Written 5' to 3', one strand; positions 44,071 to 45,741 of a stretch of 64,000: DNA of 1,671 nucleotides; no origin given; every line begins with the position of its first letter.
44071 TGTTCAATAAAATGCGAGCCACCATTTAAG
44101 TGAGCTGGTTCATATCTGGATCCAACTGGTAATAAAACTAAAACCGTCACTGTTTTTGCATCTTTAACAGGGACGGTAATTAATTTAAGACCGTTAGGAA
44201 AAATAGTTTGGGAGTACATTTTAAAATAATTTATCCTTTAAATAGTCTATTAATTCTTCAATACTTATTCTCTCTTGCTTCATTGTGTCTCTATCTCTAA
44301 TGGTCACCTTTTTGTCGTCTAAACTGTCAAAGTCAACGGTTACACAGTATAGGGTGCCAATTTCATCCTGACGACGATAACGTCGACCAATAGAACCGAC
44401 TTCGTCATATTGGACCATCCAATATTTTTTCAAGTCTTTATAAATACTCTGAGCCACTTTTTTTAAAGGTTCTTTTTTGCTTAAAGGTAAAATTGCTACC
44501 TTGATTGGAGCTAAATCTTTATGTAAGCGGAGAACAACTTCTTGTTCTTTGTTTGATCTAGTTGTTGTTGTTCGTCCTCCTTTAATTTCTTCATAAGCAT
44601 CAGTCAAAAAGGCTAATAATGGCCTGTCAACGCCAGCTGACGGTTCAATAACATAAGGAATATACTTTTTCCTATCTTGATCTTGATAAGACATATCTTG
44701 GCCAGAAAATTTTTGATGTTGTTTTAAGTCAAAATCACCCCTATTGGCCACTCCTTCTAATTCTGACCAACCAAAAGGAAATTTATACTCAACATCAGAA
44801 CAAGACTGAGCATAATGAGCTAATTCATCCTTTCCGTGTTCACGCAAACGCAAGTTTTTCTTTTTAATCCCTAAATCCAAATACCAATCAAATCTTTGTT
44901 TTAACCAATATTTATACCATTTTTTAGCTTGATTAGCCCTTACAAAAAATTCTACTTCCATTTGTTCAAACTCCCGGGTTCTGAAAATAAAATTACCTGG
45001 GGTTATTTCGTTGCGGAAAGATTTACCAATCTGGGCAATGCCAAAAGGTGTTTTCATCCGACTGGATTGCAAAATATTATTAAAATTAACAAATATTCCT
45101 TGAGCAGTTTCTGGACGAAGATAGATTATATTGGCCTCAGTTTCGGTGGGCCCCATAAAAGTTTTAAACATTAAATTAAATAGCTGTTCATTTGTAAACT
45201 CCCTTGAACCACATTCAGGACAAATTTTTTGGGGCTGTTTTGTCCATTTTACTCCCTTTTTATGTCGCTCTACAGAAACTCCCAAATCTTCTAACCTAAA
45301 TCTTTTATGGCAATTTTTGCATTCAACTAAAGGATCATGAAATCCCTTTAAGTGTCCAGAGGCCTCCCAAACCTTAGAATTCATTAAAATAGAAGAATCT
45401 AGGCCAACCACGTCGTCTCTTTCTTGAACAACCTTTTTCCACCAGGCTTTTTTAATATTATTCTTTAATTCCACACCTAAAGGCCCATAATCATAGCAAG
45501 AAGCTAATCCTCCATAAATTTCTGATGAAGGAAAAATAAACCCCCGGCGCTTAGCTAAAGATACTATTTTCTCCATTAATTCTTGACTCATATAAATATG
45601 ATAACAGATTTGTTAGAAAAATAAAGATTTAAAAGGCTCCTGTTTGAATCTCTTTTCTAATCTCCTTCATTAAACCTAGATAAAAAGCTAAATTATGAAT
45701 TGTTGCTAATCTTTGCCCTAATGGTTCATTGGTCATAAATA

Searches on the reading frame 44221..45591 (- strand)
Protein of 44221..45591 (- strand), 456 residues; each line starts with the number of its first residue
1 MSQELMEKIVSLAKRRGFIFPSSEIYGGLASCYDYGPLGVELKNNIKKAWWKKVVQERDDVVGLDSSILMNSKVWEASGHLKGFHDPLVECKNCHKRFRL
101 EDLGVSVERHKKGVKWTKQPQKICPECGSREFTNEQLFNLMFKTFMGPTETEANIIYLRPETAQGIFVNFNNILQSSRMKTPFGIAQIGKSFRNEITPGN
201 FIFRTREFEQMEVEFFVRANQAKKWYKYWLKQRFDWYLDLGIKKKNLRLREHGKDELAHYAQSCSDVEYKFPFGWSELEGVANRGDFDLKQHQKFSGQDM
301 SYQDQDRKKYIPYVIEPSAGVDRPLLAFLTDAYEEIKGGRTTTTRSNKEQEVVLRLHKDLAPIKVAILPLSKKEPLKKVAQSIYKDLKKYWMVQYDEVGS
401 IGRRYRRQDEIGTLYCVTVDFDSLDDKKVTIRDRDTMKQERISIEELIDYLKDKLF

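Call 35: search_protein_families(library=pfam, proteins=[window:44221-45591:-], max_evalue=0.00001)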
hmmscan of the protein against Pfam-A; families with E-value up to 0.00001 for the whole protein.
window:44221-45591:- (456 aa): 2 families
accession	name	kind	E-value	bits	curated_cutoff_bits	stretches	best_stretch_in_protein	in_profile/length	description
PF03129.25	HGTP_anticodon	-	1.1e-22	80.4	21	1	364-453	1-93/94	Anticodon binding domain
PF00587.30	tRNA-synt_2b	-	2.8e-13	50.7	29.3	1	155-329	10-176/179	tRNA synthetase class II core domain (G, H, P, S and T)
